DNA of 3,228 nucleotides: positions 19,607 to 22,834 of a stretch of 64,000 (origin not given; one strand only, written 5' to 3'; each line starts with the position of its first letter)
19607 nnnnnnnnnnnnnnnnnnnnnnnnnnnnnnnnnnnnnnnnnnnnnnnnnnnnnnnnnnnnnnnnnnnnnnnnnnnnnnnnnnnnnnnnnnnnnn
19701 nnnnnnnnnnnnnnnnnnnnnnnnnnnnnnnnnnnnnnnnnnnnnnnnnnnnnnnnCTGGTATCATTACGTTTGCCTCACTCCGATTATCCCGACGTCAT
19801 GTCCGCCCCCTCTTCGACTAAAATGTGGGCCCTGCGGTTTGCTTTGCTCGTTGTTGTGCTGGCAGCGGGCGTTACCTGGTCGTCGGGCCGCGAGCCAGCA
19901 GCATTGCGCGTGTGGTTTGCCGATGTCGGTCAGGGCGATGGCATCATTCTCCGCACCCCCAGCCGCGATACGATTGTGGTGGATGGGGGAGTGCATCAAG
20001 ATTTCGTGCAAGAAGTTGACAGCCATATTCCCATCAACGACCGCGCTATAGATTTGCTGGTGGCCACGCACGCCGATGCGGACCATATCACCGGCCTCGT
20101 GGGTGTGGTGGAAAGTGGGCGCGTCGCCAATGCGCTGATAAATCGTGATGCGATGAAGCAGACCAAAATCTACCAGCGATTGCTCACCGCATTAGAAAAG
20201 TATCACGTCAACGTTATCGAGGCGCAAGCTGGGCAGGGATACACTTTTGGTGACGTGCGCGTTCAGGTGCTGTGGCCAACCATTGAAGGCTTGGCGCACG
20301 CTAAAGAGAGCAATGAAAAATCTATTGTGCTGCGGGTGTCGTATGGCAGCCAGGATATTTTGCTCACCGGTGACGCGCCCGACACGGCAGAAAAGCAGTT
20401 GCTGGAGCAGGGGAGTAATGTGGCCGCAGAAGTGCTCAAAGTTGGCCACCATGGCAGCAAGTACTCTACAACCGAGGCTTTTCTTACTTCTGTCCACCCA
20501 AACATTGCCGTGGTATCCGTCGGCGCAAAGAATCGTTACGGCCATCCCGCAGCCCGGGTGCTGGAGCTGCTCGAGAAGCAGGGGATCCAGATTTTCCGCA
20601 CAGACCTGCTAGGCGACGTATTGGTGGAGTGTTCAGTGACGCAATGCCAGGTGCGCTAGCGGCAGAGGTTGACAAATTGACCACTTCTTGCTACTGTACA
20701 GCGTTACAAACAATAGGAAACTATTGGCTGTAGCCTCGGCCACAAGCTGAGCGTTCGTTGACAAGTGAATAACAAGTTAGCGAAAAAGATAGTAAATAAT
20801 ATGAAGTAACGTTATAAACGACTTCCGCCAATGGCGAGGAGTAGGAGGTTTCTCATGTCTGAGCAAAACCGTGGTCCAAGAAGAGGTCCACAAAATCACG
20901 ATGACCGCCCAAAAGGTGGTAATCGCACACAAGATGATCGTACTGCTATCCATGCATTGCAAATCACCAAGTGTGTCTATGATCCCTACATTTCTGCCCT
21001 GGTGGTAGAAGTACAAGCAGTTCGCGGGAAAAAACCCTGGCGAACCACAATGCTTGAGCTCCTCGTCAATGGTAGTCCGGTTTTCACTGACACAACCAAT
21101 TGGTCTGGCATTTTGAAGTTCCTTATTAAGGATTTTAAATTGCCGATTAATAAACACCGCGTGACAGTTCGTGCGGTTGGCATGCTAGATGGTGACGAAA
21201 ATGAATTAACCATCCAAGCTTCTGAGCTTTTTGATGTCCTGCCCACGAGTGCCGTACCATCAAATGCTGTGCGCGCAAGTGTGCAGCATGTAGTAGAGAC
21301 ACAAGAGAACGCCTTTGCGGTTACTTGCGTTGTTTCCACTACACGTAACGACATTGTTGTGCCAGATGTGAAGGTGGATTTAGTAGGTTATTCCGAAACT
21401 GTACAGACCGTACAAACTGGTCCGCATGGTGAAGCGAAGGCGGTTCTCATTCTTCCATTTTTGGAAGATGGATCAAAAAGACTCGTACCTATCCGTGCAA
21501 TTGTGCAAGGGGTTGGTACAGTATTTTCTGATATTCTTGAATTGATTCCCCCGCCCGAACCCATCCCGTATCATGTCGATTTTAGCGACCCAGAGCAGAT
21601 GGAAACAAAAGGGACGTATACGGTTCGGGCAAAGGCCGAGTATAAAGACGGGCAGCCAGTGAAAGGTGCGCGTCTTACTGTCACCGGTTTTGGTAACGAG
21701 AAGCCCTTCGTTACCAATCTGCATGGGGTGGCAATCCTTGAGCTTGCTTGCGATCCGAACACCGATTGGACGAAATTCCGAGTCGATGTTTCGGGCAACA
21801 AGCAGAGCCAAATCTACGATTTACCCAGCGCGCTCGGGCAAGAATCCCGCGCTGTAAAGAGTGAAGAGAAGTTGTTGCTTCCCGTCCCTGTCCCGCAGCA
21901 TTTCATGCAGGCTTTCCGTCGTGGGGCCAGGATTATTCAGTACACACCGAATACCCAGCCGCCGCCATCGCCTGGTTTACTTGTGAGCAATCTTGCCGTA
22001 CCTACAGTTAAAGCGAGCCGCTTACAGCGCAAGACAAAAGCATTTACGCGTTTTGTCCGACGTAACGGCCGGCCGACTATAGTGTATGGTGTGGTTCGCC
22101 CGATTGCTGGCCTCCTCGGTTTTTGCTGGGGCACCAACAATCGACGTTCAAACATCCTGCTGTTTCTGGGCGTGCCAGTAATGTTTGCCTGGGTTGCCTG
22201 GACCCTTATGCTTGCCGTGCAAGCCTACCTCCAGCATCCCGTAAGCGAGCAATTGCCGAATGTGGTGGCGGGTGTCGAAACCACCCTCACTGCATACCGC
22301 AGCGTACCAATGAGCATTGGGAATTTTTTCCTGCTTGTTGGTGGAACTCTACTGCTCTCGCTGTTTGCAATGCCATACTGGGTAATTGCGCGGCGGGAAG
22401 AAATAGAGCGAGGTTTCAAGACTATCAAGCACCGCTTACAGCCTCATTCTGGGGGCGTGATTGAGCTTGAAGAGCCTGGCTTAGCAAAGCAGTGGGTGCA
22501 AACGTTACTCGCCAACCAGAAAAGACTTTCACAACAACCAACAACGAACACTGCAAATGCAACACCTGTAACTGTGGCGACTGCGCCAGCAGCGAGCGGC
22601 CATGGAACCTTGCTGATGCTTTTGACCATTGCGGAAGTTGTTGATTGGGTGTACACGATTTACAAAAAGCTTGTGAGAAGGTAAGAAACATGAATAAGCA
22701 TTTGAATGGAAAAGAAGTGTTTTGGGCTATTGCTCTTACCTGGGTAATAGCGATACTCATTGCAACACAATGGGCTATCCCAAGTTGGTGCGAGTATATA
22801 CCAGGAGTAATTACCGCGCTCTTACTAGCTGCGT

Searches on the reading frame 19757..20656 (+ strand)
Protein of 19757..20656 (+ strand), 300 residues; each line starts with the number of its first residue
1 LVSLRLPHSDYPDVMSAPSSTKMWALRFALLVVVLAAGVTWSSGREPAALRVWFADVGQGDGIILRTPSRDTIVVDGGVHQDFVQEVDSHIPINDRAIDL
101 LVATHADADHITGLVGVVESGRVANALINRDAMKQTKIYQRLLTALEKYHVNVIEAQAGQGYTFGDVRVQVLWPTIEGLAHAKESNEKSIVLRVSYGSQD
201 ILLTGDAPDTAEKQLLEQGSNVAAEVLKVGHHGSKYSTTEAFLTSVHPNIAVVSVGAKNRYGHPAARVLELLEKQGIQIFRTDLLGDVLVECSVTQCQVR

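Call 8: search_protein_families(library=pfam, proteins=[window:19757-20656:+])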
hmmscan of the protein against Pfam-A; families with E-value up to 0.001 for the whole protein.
window:19757-20656:+ (300 aa): 2 families
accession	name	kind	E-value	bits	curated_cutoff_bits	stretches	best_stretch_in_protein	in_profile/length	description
PF00753.33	Lactamase_B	-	1.6e-12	48.3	22.7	1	57-256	3-195/196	Metallo-beta-lactamase superfamily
PF12706.13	Lactamase_B_2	-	2.1e-07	31.2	27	1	83-212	11-148/200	Beta-lactamase superfamily domain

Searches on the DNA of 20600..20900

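Call 63: search_rna_families(source=window, start=20600, end=20900, threshold=evalue, max_evalue=10, show_alignments=2)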
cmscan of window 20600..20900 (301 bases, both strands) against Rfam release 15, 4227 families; matches with E-value up to 10: 1.
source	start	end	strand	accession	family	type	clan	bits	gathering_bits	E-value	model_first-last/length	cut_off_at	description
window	20678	20781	+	RF01929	bxd_1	Gene; lncRNA;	-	10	75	7.9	1-86/86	no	Bithoraxoid conserved region 1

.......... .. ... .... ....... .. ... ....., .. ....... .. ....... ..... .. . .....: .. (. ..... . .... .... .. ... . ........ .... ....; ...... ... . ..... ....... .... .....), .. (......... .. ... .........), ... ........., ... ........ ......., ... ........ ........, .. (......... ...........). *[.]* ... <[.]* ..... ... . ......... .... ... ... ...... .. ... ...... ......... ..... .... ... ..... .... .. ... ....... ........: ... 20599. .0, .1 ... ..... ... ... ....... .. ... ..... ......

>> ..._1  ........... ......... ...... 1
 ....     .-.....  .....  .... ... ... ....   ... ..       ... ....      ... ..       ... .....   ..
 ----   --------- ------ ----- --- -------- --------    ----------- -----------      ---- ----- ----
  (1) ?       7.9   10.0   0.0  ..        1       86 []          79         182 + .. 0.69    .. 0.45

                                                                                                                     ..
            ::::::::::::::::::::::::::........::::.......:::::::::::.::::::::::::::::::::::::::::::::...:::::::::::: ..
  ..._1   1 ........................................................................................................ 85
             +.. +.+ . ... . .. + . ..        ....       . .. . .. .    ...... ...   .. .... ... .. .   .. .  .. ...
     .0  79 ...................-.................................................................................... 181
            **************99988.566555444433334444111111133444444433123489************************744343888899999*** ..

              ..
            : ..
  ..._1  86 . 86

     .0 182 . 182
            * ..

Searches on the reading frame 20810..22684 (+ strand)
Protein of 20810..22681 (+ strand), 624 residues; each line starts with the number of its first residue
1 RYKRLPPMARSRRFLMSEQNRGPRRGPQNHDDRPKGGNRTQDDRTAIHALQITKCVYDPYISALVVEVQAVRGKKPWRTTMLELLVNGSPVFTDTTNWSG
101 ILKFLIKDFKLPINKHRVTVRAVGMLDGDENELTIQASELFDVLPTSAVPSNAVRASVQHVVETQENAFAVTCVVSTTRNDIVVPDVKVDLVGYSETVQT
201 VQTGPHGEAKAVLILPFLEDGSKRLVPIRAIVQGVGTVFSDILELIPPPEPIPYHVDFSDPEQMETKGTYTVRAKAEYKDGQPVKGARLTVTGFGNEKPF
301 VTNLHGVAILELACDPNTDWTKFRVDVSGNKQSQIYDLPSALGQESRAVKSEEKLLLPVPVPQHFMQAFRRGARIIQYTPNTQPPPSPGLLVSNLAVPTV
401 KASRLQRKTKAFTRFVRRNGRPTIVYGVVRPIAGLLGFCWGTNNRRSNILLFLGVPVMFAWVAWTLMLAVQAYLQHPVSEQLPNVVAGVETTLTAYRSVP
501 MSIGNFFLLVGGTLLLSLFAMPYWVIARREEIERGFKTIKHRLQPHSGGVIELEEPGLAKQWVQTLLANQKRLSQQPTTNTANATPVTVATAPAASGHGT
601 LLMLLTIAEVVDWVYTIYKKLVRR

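Call 8: search_protein_families(library=pfam, proteins=[window:20810-22681:+])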
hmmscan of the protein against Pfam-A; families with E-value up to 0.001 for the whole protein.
window:20810-22681:+ (624 aa): 0 families

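Call 36: search_protein_families(library=phrogs, max_evalue=0.001, proteins=[window:20855-22684:+])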
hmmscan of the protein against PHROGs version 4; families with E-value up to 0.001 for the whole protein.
window:20855-22684:+ (609 aa): 0 families

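Call 47: find_homologous_proteins(query=window:20855-22681:+)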
Query window:20855-22681:+ (609 aa): 4 proteins with E <= 0.001 among 8000 candidates.
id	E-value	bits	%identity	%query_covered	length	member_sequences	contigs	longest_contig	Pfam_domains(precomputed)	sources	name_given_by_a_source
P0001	0.0e+0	1382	100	100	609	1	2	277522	-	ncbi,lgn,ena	ncbi:MAG: hypothetical protein AAB515_00160 [Patescibacteria group bacterium]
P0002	1.5e-192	659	50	100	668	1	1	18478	-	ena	-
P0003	1.2e-190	653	55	60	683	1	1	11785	-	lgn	-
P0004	3.9e-190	651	55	61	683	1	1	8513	-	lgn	-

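Call 48: find_encoding_contigs(protein=P0002, flank=10000, max_places=3)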
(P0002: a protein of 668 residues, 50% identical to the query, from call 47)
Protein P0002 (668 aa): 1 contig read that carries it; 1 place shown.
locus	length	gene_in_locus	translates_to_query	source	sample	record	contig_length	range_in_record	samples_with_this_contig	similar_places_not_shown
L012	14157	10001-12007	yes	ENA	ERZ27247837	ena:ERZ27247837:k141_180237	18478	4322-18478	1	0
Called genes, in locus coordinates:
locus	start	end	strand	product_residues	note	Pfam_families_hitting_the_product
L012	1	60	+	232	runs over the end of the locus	PF01551:Peptidase_M23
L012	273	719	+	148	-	PF14478:DUF4430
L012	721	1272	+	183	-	PF20221:DUF6580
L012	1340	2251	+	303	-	PF01522:Polysacc_deac_1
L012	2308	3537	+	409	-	PF00089:Trypsin, PF10459:Peptidase_S46 (faint), PF13365:Trypsin_2, PF13180:PDZ_2, PF00595:PDZ (faint), PF17820:PDZ_6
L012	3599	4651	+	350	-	PF03462:PCRF, PF00472:RF-1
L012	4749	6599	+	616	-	PF13522:GATase_6, PF13537:GATase_7, PF01380:SIS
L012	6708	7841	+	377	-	PF03772:Competence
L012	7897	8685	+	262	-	PF00753:Lactamase_B, PF12706:Lactamase_B_2 (weak)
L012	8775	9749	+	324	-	PF01145:Band_7 (weak)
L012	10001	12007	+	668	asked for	-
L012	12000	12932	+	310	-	-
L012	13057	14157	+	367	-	?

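Call 49: find_encoding_contigs(protein=P0003, flank=10000, max_places=3)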
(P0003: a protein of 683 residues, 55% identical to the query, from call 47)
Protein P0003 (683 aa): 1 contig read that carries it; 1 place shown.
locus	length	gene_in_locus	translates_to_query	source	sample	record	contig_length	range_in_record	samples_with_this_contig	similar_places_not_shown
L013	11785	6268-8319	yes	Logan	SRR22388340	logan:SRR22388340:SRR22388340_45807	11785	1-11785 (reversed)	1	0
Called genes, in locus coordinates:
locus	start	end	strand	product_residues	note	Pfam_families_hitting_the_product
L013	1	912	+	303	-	?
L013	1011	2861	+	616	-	PF13522:GATase_6, PF13537:GATase_7, PF01380:SIS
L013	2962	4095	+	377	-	PF03772:Competence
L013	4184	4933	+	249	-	PF00753:Lactamase_B, PF12706:Lactamase_B_2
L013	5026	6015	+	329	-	PF01145:Band_7 (weak)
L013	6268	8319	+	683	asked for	-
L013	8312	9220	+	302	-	-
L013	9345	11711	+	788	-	PF08450:SGL (faint), PF10282:Lactonase (faint), PF24684:Vgb_lyase (weak), PF01731:Arylesterase (faint), PF25021:TEN_NHL (weak), PF01436:NHL (weak)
